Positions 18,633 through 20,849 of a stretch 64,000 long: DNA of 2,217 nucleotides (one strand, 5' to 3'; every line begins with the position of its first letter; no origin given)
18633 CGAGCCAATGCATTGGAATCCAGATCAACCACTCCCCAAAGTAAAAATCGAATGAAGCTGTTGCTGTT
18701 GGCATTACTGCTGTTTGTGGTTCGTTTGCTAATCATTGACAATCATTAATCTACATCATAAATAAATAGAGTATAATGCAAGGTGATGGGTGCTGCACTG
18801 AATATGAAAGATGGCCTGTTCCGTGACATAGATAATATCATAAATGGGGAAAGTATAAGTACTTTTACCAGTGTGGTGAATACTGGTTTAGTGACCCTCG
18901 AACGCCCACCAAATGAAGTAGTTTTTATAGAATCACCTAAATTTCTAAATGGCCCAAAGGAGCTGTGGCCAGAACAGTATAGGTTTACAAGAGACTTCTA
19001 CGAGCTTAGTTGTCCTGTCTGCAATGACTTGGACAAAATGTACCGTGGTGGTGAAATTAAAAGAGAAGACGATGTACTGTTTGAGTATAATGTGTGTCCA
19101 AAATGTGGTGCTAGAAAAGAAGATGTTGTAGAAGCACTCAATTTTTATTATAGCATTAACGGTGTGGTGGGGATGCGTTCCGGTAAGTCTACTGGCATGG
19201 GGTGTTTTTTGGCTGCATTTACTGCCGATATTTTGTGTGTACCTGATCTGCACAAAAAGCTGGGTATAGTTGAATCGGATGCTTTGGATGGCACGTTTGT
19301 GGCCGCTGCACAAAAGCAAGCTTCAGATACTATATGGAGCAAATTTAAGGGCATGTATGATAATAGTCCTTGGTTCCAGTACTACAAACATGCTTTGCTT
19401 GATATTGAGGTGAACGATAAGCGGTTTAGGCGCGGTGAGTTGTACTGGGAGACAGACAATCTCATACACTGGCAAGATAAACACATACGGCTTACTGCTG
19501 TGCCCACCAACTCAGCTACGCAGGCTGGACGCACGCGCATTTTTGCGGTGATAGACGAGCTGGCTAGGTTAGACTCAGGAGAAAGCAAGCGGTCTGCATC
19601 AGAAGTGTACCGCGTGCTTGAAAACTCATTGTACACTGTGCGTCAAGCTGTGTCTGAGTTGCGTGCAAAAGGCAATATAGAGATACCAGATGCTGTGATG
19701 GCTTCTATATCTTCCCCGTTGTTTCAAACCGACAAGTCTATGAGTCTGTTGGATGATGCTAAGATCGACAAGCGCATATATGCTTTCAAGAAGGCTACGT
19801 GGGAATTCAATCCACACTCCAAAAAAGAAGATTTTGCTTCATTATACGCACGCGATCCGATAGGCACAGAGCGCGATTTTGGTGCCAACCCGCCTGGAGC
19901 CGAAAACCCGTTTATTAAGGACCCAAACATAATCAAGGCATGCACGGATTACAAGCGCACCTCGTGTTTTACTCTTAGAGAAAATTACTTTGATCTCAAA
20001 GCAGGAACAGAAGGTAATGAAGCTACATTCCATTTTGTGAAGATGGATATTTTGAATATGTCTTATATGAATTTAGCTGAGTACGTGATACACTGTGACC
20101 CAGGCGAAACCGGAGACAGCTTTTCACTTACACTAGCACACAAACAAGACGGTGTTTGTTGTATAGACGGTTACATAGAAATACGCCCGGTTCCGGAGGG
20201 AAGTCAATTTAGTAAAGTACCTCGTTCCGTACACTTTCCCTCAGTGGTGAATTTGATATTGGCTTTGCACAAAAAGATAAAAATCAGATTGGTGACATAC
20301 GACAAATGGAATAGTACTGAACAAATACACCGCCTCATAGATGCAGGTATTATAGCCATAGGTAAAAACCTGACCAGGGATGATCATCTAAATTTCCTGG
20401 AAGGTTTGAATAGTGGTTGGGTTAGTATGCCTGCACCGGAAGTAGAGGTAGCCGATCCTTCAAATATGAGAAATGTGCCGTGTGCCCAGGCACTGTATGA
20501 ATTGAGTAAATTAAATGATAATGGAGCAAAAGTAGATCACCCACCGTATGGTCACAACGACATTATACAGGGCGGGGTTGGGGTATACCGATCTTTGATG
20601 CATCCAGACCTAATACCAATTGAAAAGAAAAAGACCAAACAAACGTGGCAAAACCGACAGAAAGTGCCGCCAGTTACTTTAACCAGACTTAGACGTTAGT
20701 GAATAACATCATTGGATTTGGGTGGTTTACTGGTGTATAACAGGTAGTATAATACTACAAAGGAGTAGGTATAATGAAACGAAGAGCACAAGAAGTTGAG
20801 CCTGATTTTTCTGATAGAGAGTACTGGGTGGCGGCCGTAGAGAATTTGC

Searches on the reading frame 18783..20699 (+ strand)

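Call 51: search_protein_families(library=phrogs, proteins=[window:18783-20699:+], max_evalue=0.00001)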
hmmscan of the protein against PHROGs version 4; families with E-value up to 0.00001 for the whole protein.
window:18783-20699:+ (638 aa): 1 family
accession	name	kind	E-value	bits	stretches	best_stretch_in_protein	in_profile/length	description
phrog_17415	-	head and packaging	4.7e-65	221.2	1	126-517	400-779/940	terminase large subunit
